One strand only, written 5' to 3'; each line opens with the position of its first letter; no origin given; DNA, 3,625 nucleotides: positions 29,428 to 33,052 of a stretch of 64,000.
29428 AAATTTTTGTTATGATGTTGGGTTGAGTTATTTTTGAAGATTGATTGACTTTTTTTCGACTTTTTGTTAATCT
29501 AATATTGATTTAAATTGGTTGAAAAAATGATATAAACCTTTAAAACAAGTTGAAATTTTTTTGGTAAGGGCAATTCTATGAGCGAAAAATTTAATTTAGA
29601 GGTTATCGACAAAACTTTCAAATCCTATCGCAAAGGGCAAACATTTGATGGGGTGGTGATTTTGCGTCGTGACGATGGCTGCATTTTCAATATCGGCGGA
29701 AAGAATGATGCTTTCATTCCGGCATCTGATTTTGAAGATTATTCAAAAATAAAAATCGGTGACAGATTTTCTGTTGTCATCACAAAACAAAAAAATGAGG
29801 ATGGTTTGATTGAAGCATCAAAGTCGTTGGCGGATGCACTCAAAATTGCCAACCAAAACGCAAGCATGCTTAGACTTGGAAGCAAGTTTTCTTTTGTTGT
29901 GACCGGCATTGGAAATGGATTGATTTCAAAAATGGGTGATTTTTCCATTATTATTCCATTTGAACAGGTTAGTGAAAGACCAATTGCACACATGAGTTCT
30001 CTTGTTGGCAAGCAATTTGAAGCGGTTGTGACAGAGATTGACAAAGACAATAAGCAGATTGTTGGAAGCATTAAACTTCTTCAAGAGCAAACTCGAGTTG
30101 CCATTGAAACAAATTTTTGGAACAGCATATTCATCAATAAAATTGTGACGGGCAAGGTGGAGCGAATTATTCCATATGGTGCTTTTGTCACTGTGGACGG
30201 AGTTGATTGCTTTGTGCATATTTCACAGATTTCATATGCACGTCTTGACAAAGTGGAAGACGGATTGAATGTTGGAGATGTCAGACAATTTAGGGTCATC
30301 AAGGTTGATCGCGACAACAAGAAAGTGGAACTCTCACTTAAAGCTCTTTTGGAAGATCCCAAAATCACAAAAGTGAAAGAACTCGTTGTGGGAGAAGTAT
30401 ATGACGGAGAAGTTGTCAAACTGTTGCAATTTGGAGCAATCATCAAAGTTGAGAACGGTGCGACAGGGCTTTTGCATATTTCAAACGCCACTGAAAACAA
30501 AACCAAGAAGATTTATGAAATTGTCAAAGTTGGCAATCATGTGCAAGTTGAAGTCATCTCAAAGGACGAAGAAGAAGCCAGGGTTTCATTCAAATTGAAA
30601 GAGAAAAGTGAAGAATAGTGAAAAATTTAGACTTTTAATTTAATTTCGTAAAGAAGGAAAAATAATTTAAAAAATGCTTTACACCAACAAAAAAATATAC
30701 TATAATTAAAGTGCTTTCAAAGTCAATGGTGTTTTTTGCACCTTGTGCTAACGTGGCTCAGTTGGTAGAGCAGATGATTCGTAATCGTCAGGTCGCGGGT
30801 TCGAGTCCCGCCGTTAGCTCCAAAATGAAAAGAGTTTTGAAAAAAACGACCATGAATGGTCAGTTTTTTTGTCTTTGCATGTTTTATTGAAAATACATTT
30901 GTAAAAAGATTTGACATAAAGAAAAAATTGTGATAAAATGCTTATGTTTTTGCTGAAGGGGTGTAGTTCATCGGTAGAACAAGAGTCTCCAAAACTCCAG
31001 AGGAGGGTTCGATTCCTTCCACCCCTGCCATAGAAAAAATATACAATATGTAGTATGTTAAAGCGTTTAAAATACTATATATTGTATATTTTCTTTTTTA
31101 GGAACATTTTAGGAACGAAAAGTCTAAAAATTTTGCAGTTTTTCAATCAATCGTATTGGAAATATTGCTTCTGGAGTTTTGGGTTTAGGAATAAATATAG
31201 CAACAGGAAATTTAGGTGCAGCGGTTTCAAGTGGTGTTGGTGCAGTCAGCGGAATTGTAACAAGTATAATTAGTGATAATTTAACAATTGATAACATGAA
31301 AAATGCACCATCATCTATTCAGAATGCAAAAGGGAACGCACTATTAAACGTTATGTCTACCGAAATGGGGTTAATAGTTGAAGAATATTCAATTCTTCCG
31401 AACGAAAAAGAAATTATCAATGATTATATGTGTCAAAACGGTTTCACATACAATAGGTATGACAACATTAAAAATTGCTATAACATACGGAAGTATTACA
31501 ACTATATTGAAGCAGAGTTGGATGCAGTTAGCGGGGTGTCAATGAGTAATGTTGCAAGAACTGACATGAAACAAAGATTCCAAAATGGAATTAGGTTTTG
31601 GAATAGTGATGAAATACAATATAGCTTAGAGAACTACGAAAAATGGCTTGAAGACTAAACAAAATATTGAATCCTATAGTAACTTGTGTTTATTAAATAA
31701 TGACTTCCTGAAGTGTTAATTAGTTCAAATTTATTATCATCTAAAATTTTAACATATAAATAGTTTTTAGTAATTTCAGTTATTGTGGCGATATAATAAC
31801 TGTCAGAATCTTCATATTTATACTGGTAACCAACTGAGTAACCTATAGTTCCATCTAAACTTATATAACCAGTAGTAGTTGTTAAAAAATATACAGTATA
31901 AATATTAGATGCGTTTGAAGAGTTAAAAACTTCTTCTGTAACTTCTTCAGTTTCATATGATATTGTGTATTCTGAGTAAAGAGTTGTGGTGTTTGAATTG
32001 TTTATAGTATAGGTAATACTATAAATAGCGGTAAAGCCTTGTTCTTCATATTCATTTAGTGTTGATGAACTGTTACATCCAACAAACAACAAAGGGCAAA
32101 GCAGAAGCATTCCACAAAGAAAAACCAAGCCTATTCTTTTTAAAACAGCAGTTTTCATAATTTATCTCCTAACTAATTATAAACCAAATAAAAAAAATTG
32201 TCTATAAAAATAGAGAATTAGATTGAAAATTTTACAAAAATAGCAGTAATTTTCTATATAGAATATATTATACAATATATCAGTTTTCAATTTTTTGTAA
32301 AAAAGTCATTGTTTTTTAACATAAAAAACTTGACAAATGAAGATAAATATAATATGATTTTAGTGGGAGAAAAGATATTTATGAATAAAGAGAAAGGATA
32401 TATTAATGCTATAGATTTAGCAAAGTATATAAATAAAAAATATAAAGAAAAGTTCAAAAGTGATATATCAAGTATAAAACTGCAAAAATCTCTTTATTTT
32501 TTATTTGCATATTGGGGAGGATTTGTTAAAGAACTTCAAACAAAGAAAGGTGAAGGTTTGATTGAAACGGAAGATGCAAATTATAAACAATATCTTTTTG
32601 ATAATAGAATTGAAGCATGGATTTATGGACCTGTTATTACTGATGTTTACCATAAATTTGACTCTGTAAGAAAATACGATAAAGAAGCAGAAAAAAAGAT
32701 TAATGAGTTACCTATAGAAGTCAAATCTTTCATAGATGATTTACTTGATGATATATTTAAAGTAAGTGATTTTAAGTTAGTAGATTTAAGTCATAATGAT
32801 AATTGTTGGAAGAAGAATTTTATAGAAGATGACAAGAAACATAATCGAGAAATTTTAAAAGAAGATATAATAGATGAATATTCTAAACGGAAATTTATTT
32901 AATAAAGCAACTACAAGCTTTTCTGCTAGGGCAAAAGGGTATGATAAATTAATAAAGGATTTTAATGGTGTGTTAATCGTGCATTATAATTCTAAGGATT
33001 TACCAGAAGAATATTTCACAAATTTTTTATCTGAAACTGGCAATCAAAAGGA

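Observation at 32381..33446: Panacea (DUF4065) antitoxin-like gene overlapping an unrecognisable 190-aa partner: candidate new PanAT-type toxin-antitoxin/defence pair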

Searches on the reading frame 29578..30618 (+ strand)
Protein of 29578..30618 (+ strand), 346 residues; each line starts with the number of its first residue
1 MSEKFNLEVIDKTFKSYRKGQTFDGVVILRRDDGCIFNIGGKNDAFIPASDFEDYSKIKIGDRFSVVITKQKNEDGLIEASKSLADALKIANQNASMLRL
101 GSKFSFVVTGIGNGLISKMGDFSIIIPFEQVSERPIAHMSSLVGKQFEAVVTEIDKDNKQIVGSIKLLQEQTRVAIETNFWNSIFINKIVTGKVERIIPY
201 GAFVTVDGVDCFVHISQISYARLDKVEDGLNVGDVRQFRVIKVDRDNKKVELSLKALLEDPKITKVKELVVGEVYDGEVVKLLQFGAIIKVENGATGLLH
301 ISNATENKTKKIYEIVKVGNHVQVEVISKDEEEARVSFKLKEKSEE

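Call 73: find_encoding_contigs(protein=window:29578-30618:+, flank=10000, max_places=8)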
Protein window:29578-30618:+ (346 aa): 2 contigs read that carry it; 2 places shown.
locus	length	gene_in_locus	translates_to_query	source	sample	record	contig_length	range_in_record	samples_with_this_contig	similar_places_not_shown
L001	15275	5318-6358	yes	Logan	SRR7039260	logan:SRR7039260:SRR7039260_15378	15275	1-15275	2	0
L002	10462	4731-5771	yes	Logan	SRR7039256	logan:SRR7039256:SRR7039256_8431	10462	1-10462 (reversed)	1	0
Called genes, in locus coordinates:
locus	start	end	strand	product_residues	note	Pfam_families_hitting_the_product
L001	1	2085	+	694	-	?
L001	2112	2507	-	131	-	-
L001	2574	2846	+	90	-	-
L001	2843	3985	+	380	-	PF00082:Peptidase_S8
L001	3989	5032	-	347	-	PF03033:Glyco_transf_28, PF13528:Glyco_trans_1_3, PF04101:Glyco_tran_28_C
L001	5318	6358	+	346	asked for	PF23459:S1_RRP5 (faint), PF00575:S1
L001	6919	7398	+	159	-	PF20934:phi29_gp9_C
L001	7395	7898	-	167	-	-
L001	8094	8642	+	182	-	PF13274:SocA_Panacea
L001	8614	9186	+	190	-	-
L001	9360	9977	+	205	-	PF00753:Lactamase_B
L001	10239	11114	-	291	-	PF01695:IstB_IS21, PF00308:Bac_DnaA, PF13191:AAA_16 (weak), PF20720:nSTAND3 (weak), PF00004:AAA (faint), PF00910:RNA_helicase (weak)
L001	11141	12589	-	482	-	PF07261:DnaB_2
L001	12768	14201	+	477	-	PF01433:Peptidase_M1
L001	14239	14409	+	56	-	-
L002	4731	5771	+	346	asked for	PF23459:S1_RRP5 (faint), PF00575:S1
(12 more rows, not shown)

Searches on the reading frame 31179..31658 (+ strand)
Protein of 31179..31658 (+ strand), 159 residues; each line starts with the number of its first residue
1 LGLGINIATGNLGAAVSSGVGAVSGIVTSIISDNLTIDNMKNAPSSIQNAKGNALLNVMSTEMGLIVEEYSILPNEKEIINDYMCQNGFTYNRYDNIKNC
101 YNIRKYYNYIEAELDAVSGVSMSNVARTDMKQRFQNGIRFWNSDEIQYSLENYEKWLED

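Call 3: search_protein_families(library=pfam, proteins=[window:31179-31658:+], max_evalue=1)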
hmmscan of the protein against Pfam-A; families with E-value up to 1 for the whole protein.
window:31179-31658:+ (159 aa): 2 families
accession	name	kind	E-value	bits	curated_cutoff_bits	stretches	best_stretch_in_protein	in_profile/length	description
PF08909.16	DUF1854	-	0.044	14.1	26.8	1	51-154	17-117/130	Domain of unknown function (DUF1854)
PF02009.21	RIFIN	-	0.048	14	32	1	9-110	112-206/327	Rifin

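Call 5: search_protein_families(library=phrogs, proteins=[window:31179-31658:+], max_evalue=1)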
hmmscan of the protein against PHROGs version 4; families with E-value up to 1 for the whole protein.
window:31179-31658:+ (159 aa): 6 families
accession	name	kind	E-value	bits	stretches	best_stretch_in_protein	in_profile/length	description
phrog_2248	-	tail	5e-13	49.6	1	15-152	444-583/590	tail protein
phrog_9205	-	unknown function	5.4e-07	28.7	1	34-145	1023-1133/1144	-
phrog_16740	-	tail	7.1e-07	29.8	1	29-154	265-392/399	tail protein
phrog_1176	-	unknown function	0.061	14.2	1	87-115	23-50/60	-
phrog_21353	-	unknown function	0.1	13.5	1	26-98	14-82/185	-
phrog_9668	-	integration and excision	0.25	12.5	0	116-158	23-65/114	excisionase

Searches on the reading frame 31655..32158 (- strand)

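Call 3: search_protein_families(library=pfam, proteins=[window:31655-32158:-], max_evalue=1)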
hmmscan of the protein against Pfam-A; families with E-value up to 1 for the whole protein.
window:31655-32158:- (167 aa): 0 families

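Call 5: search_protein_families(library=phrogs, proteins=[window:31655-32158:-], max_evalue=1)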
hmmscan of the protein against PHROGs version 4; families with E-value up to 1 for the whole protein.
window:31655-32158:- (167 aa): 3 families
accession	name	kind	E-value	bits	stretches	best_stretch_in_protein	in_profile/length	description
phrog_3801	-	unknown function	0.02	15.5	1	55-132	67-144/161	-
phrog_4306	-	lysis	0.34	12.3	1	13-41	34-61/84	Rz-like spanin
phrog_5155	-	unknown function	0.9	11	1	17-91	7-78/98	-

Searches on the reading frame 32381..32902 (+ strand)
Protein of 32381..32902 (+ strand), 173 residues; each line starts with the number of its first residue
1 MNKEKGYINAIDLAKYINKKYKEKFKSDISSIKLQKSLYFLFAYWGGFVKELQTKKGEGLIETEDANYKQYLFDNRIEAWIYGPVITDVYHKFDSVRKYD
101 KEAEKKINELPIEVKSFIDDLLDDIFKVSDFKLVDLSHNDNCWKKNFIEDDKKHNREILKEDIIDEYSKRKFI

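Call 3: search_protein_families(library=pfam, proteins=[window:32381-32902:+], max_evalue=1)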
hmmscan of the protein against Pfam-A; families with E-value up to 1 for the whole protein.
window:32381-32902:+ (173 aa): 3 families
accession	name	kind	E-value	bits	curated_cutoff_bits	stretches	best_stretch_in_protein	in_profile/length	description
PF13274.11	SocA_Panacea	-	2.3e-08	35.4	25.7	1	67-144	15-113/113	Antitoxin SocA-like, Panacea domain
PF22874.1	SBE2_M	-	0.0025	18.4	27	1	102-161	50-110/124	SBE2, middle domain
PF16465.11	DUF5046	-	0.18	11.5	25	1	52-127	159-235/264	Domain of unknown function (DUF5046)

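Call 4: search_protein_families(library=padloc, proteins=[window:32381-32902:+], max_evalue=1)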
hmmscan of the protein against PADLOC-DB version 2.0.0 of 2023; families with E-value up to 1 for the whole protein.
window:32381-32902:+ (173 aa): 0 families

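Call 5: search_protein_families(library=phrogs, proteins=[window:32381-32902:+], max_evalue=1)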
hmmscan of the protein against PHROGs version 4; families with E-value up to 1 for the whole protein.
window:32381-32902:+ (173 aa): 4 families
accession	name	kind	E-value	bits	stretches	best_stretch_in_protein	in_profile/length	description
phrog_1281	-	unknown function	6.7e-30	105.2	1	4-171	4-154/195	-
phrog_10390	-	unknown function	1.1e-14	55.6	2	67-168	184-291/299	-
phrog_16958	-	unknown function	0.0017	19.7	1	58-121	17-78/100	-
phrog_4032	-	unknown function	0.19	12.4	1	115-142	7-34/49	-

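Call 8: search_protein_families(library=ncbifam, proteins=[window:32381-32902:+], max_evalue=1)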
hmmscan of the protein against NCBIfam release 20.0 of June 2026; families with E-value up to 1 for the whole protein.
window:32381-32902:+ (173 aa): 1 family
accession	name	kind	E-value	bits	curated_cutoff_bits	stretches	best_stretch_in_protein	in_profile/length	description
NF047745.1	SocA_antitoxin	equivalog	2.9e-10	40.1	190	1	23-145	15-131/176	type VI toxin-antitoxin system SocA family antitoxin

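Call 22: list_cluster_members(proteins=[P0001, P0002, window:32381-32899:+])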
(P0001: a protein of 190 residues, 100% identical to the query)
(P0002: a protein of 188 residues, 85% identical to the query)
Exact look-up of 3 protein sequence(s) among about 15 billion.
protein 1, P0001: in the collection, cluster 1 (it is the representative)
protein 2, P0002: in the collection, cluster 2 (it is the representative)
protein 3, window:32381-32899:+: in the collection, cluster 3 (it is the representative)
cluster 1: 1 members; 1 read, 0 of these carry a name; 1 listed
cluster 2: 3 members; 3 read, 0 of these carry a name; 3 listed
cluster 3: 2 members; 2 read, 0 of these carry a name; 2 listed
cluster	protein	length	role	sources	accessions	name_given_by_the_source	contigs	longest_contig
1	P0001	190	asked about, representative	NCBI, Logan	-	-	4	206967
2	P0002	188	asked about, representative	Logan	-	-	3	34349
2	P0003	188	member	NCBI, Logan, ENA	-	-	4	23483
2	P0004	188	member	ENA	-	-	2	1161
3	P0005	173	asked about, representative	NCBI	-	-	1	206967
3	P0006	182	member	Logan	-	-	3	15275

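Call 78: search_dna_similar(query=window:32381-32899:+, collection=phages, mode=protein, max_evalue=0.00001, max_rows=40)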
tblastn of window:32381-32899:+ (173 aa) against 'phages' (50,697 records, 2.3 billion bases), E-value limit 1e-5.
Records with a match: 17; places in all: 17; records where one place covers at least 80% of the query: 10.
Best place of each record, by identity: <60% 17.
By first word of the organism name: Streptococcus 6; Lactobacillus 5; Brochothrix 2; Cylindrospermopsis 2; Lactococcus 1; Bacteriophage 1.
By host as written in the record: - 3; Lactobacillus casei 2; Brochothrix thermosphacta 2; Lactococcus lactis IL1403 1; Streptococcus agalactiae CCUG_37736 1; Streptococcus agalactiae CCUG_39096_A 1; Streptococcus agalactiae CH-1 1; Streptococcus agalactiae A909 1; and 5 more.
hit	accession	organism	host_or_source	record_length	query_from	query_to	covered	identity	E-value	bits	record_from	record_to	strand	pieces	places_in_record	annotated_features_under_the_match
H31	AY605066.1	Lactobacillus phage phiAT3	Lactobacillus casei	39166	33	169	79%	39.3%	4e-15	77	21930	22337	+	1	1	unknown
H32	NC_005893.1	Lactobacillus phage phiAT3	Lactobacillus casei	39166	33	169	79%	39.3%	4e-15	77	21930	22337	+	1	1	hypothetical protein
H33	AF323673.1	Lactococcus phage bIL312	Lactococcus lactis IL1403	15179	28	144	68%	45.3%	4e-18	86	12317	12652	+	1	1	orf24: Orf24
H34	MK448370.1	Streptococcus satellite phage Javan22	Streptococcus agalactiae CCUG_37736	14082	30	170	82%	35.8%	2e-13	72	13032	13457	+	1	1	hypothetical protein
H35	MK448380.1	Streptococcus satellite phage Javan24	Streptococcus agalactiae CCUG_39096_A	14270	30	170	82%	35.8%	2e-13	72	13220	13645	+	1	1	hypothetical protein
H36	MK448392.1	Streptococcus satellite phage Javan27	Streptococcus agalactiae CH-1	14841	30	170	82%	35.8%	2e-13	72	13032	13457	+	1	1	hypothetical protein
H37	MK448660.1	Streptococcus satellite phage Javan9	Streptococcus agalactiae A909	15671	30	170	82%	35.8%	2e-13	72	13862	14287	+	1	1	hypothetical protein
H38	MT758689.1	Lactobacillus phage Lbab1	Lactobacillus casei BL23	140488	30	147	68%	40.2%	1e-16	82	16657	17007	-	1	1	hypothetical protein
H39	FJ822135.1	Lactobacillus phage Lb338-1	-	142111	30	147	68%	40.2%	2e-16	81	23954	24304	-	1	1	hypothetical protein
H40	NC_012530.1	Lactobacillus phage Lb338-1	-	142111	30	147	68%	40.2%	2e-16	81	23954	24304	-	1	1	hypothetical protein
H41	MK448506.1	Streptococcus satellite phage Javan462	Streptococcus pyogenes ERR111909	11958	30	170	82%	32.5%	9e-13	71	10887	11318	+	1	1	hypothetical protein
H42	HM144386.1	Brochothrix phage BL3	Brochothrix thermosphacta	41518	28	167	81%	31.9%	7e-16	80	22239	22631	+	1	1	gp24 | gp25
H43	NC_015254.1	Brochothrix phage BL3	Brochothrix thermosphacta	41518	28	167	81%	31.9%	7e-16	80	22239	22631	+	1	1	gp24 | gp25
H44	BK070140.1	Bacteriophage sp.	Helicobacter rodentium ATCC 700285 ...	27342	29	171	83%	29.7%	4e-8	57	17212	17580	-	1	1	hypothetical protein (x2)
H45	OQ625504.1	Cylindrospermopsis phage Cr-LKS4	Cylindrospermopsis raciborskii KLL07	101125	27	170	83%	27.0%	1e-7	56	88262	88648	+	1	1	hypothetical protein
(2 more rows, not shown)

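Call 79: get_annotated_region(hit=H43, flank=3000)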
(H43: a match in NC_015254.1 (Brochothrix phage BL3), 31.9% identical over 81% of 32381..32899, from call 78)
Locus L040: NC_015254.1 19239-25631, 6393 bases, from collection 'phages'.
description: Brochothrix phage BL3, complete genome.
organism: Brochothrix phage BL3 (NCBI taxid 764562)
taxonomy: Viruses; Duplodnaviria; Heunggongvirae; Uroviricota; Caudoviricetes
host: Brochothrix thermosphacta; source: -; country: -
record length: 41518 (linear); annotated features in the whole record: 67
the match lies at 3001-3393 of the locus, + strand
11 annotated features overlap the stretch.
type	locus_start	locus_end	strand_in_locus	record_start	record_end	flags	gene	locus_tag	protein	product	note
CDS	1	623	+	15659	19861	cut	-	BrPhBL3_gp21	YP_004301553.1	tail protein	putative tail fiber protein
CDS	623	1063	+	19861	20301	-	-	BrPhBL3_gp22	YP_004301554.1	DUF1617 family protein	-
CDS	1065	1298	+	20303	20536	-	-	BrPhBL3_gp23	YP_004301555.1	gp21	-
CDS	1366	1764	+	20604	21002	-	-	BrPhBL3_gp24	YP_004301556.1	holin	putative holin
CDS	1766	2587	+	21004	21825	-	-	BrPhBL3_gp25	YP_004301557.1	endolysin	N-acetylmuramoyl-L-alanine amidase; experimentally confirmed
CDS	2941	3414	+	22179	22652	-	-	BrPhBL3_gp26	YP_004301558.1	gp24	-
CDS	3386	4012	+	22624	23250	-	-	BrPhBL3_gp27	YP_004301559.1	gp25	-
CDS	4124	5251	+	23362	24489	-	-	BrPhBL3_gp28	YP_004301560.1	gp26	-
CDS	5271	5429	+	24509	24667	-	-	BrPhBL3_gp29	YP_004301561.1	gp27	-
CDS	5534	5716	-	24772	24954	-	-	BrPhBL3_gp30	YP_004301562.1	gp28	-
CDS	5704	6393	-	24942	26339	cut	-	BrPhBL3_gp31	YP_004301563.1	integrase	putative integrase; serine type; experimentally confirmed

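Call 80: get_annotated_region(hit=H32, flank=2500)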
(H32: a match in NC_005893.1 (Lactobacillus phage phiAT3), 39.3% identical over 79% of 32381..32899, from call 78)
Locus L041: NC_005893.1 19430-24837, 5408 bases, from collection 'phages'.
description: Lactobacillus phage phiAT3, complete genome.
organism: Lactobacillus phage phiAT3 (NCBI taxid 279281)
taxonomy: Viruses; Duplodnaviria; Heunggongvirae; Uroviricota; Caudoviricetes; Fattrevirus; Fattrevirus AT3
host: Lactobacillus casei; source: -; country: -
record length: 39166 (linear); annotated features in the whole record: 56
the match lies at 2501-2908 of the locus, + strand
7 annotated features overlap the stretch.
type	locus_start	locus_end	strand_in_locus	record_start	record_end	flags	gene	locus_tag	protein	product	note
CDS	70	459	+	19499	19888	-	-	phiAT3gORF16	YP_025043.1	holin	ORF16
CDS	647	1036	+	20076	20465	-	-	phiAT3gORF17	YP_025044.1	holin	ORF17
CDS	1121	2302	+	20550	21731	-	-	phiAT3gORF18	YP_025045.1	endolysin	ORF18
CDS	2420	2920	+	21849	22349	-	-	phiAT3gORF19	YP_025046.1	hypothetical protein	ORF19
CDS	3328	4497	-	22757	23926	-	-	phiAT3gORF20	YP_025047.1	integrase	ORF20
CDS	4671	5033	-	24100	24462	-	-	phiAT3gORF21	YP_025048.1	hypothetical protein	ORF21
CDS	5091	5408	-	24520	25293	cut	-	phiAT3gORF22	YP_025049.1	CI-like repressor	ORF22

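Call 81: get_annotated_region(hit=H34, flank=2500)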
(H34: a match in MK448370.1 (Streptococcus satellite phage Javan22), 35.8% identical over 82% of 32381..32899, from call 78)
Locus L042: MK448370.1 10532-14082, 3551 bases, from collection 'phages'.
description: Streptococcus satellite phage Javan22, complete genome.
organism: Streptococcus satellite phage Javan22 (NCBI taxid 2558577)
taxonomy: Viruses
host: Streptococcus agalactiae CCUG_37736; source: -; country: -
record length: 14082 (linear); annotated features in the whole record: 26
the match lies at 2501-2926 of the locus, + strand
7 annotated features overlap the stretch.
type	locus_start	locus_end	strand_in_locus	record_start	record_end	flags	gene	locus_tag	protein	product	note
CDS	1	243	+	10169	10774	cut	-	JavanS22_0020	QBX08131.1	hypothetical protein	FIG01115461: hypothetical protein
CDS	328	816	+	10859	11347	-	-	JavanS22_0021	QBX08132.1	hypothetical protein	FIG01115581: hypothetical protein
CDS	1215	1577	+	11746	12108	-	-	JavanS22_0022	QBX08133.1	hypothetical protein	FIG01116340: hypothetical protein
CDS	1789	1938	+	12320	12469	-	-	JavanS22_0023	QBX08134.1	ArpU family encoded transcriptional regulator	encoded transcriptional regulator, ArpU family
CDS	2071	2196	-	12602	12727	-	-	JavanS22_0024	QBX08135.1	hypothetical protein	-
CDS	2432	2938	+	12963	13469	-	-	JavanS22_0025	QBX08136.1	hypothetical protein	-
CDS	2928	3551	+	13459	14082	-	-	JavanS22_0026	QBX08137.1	hypothetical protein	-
